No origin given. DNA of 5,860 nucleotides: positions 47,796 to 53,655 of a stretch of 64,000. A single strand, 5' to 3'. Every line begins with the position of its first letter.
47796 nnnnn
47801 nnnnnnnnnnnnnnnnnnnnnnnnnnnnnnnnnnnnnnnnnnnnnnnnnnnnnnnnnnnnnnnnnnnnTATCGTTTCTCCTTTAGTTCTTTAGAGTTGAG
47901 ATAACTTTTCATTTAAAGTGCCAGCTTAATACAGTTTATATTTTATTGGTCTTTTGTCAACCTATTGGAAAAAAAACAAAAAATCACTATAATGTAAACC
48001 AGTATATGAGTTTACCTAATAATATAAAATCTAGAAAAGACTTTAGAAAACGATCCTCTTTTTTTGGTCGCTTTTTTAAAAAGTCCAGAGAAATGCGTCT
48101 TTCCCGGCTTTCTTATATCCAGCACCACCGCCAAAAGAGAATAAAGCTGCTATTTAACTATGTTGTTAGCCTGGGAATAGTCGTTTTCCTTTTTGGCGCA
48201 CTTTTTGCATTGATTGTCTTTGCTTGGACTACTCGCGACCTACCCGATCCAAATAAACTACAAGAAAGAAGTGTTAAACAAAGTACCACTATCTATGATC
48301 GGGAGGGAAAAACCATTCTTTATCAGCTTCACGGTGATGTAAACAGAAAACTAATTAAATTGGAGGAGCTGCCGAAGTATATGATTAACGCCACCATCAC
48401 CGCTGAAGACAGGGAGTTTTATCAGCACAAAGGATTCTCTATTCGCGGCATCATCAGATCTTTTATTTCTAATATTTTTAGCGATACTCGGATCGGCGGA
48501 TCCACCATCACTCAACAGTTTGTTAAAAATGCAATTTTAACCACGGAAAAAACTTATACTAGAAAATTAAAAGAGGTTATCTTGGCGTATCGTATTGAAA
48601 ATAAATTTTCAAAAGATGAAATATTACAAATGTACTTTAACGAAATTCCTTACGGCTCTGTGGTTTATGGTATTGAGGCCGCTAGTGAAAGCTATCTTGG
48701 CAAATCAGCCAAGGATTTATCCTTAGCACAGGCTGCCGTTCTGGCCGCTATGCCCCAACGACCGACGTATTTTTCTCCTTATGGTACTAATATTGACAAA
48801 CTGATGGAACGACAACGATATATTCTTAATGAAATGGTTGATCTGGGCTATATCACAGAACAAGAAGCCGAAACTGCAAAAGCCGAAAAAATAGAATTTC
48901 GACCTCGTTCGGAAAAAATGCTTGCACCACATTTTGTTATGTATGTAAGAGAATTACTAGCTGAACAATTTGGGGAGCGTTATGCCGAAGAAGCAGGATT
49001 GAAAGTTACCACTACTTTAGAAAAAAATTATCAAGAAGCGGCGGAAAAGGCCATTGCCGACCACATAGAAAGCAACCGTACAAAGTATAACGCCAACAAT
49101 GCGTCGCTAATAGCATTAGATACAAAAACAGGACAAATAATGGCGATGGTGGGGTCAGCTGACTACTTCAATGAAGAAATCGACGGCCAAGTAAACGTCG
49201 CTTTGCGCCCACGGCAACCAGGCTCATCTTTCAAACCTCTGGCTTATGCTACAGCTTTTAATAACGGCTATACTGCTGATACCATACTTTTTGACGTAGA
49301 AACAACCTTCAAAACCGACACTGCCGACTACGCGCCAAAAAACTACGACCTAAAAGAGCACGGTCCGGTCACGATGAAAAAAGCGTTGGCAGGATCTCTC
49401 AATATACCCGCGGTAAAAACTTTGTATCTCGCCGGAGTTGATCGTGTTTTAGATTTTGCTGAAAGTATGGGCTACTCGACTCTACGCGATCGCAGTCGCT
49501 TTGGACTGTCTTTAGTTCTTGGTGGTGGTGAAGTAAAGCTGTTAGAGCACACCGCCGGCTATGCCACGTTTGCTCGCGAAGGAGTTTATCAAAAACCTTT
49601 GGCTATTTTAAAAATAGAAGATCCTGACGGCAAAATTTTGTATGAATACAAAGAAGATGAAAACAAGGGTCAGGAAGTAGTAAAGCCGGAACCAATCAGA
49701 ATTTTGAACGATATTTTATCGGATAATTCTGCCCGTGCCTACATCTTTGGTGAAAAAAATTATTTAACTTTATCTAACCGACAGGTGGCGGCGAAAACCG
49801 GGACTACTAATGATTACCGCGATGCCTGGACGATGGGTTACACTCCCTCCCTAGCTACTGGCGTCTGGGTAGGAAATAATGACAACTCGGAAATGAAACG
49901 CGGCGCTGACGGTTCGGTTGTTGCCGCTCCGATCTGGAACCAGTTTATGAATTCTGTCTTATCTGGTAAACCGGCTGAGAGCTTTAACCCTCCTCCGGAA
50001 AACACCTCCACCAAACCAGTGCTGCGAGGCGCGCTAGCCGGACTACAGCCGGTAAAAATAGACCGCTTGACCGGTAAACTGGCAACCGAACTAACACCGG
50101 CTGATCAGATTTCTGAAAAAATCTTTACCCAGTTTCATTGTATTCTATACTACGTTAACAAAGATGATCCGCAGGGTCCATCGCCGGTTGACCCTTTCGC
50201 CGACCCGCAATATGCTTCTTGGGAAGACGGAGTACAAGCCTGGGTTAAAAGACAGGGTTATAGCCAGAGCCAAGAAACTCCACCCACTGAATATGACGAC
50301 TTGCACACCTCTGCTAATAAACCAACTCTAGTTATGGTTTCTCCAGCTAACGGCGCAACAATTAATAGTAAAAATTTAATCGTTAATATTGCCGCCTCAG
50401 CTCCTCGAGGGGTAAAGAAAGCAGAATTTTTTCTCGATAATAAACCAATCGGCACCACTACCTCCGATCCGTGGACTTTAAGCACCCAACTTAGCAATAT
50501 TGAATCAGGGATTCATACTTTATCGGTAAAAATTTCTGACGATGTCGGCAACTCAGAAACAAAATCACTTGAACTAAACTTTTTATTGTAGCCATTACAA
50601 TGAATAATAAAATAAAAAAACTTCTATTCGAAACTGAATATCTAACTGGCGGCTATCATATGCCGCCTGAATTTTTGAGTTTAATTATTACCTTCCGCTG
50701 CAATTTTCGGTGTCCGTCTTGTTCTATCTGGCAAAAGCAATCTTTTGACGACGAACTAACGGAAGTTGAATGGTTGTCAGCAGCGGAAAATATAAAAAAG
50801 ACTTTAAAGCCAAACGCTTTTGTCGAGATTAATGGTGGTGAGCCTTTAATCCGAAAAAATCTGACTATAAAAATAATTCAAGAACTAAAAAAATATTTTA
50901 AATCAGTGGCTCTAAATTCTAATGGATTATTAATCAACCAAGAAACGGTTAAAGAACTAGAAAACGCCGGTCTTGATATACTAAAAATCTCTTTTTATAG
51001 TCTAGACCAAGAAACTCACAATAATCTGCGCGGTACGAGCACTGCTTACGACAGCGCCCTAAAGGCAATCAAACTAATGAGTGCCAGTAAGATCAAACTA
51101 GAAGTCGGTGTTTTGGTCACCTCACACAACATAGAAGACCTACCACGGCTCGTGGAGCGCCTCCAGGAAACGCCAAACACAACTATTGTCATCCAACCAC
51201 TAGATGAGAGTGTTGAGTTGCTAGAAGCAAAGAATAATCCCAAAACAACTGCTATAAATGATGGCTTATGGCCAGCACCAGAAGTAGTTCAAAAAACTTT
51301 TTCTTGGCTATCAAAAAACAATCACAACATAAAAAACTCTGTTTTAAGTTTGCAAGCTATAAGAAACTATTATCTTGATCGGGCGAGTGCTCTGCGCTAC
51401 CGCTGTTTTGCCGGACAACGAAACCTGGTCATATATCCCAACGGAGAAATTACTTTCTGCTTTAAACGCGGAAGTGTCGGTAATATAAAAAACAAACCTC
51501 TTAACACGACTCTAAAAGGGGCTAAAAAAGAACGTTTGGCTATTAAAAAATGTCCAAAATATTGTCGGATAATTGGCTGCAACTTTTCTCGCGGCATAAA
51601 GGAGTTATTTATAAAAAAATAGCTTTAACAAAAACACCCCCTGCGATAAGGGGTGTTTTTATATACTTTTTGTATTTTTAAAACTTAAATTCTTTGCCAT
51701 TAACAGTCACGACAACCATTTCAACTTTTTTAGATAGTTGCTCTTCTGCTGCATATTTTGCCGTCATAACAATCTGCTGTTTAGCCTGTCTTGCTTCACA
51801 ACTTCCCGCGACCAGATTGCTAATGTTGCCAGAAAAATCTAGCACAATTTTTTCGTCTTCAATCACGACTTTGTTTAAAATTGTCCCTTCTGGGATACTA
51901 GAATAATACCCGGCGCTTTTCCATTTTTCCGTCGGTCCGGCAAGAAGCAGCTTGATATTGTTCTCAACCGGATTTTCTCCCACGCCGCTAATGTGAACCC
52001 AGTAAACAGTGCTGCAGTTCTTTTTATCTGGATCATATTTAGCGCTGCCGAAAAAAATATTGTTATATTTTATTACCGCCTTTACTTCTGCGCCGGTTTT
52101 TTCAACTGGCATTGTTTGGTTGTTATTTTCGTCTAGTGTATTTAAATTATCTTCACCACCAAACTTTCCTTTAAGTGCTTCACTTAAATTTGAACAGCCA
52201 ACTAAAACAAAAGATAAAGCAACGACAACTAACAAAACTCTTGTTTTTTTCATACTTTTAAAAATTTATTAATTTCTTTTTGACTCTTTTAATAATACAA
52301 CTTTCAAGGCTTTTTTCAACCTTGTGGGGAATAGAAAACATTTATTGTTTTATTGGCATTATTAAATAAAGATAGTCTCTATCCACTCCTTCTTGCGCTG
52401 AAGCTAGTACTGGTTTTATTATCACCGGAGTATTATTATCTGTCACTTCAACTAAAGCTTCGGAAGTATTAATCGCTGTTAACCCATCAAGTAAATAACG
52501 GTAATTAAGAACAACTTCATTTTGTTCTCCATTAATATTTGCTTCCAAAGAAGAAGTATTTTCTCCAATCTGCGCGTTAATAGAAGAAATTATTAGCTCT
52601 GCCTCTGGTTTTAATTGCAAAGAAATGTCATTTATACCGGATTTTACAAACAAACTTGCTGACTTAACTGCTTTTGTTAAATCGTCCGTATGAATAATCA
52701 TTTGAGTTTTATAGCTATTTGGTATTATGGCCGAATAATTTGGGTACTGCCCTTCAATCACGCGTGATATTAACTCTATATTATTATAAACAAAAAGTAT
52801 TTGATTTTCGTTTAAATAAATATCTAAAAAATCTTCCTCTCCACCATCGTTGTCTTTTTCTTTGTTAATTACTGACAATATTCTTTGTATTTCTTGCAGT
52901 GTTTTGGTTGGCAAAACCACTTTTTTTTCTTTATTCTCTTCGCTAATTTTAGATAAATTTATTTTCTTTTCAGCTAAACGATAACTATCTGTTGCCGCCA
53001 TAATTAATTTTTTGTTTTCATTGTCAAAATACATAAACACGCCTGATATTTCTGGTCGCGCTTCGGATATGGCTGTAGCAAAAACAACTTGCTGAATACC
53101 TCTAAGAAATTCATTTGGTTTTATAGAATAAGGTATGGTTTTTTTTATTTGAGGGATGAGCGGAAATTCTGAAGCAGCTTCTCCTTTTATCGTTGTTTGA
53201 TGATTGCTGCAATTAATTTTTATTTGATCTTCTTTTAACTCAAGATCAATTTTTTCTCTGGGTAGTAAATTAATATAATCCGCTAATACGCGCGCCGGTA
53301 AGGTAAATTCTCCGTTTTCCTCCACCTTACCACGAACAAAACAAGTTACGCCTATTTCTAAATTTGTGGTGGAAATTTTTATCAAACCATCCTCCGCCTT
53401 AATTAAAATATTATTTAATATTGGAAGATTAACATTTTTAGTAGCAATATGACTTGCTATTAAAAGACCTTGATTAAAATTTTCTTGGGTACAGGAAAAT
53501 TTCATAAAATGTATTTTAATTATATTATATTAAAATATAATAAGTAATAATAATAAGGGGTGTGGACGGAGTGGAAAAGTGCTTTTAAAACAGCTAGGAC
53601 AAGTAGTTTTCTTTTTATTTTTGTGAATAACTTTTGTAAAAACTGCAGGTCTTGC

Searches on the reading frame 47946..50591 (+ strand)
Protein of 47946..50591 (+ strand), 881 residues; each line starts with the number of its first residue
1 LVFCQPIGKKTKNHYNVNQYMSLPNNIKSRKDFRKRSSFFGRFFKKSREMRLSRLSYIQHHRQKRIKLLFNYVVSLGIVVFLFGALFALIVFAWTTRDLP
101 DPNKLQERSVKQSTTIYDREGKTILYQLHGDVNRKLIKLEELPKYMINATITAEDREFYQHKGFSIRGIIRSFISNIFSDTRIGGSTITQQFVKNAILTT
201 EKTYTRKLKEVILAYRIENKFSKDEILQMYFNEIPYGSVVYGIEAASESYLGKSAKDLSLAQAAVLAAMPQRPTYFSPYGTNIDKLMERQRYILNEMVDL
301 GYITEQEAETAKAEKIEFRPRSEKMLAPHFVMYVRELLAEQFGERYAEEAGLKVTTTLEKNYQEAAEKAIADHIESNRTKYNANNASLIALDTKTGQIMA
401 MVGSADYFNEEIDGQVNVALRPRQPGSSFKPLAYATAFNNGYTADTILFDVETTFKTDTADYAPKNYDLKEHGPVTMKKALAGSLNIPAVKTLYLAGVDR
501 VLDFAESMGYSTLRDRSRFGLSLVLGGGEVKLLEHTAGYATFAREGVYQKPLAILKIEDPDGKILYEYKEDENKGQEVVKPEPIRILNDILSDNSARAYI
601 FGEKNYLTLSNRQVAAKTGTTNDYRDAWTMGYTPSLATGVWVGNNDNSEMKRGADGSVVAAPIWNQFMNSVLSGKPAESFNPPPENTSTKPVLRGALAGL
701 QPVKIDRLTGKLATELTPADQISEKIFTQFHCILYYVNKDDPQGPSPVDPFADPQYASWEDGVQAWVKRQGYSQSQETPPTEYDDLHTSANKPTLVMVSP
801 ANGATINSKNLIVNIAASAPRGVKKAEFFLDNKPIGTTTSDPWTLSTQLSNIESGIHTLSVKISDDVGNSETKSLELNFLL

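Call 73: search_protein_families(library=pfam, proteins=[window:47946-50591:+], max_evalue=0.001)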
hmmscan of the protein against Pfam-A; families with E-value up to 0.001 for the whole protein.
window:47946-50591:+ (881 aa): 4 families
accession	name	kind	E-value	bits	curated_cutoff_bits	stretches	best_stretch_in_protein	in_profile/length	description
PF00912.28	Transgly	-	1.4e-59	201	27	1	124-297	4-177/178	Transglycosylase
PF00905.27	Transpeptidase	-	1.5e-26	93.7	22.1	1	387-668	2-298/299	Penicillin binding protein transpeptidase domain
PF17957.7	Big_7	-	2e-13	51.2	24.1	1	793-861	1-70/70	Bacterial Ig domain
PF06832.18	BiPBP_C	-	9.3e-05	22.7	26.8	1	788-872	5-87/90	Penicillin-Binding Protein C-terminus Family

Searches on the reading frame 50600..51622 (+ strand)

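Call 73: search_protein_families(library=pfam, proteins=[window:50600-51622:+], max_evalue=0.001)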
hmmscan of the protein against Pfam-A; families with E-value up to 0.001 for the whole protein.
window:50600-51622:+ (340 aa): 3 families
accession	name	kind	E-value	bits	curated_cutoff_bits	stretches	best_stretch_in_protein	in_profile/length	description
PF04055.27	Radical_SAM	-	1.6e-19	71.1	29.5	1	29-187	2-165/166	Radical SAM superfamily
PF13186.11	SPASM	-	3.6e-06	27.6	21.5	1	269-327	1-66/67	Iron-sulfur cluster-binding domain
PF13353.11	Fer4_12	-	0.0001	23.1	22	1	33-130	14-108/137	4Fe-4S single cluster domain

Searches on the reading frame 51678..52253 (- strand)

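Call 76: search_protein_families(library=pfam, proteins=[window:51678-52253:-], max_evalue=0.001)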
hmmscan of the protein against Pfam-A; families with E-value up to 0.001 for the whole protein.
window:51678-52253:- (191 aa): 1 family
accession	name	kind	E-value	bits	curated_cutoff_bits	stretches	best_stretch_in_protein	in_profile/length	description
PF10646.14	Germane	-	2.2e-13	51.3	23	1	84-188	20-115/117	Sporulation and spore germination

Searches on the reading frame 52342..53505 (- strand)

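Call 76: search_protein_families(library=pfam, proteins=[window:52342-53505:-], max_evalue=0.001)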
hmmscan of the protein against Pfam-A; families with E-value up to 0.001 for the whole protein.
window:52342-53505:- (387 aa): 3 families
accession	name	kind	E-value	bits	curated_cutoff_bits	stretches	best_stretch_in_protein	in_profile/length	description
PF02767.21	DNA_pol3_beta_2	-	3.2e-25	89.1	27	1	128-256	2-116/116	DNA polymerase III beta subunit, central domain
PF00712.24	DNA_pol3_beta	-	1.3e-23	83.8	24.4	1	1-118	1-120/120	DNA polymerase III beta subunit, N-terminal domain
PF02768.20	DNA_pol3_beta_3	-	2.9e-18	66.2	27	1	260-368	3-110/121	DNA polymerase III beta subunit, C-terminal domain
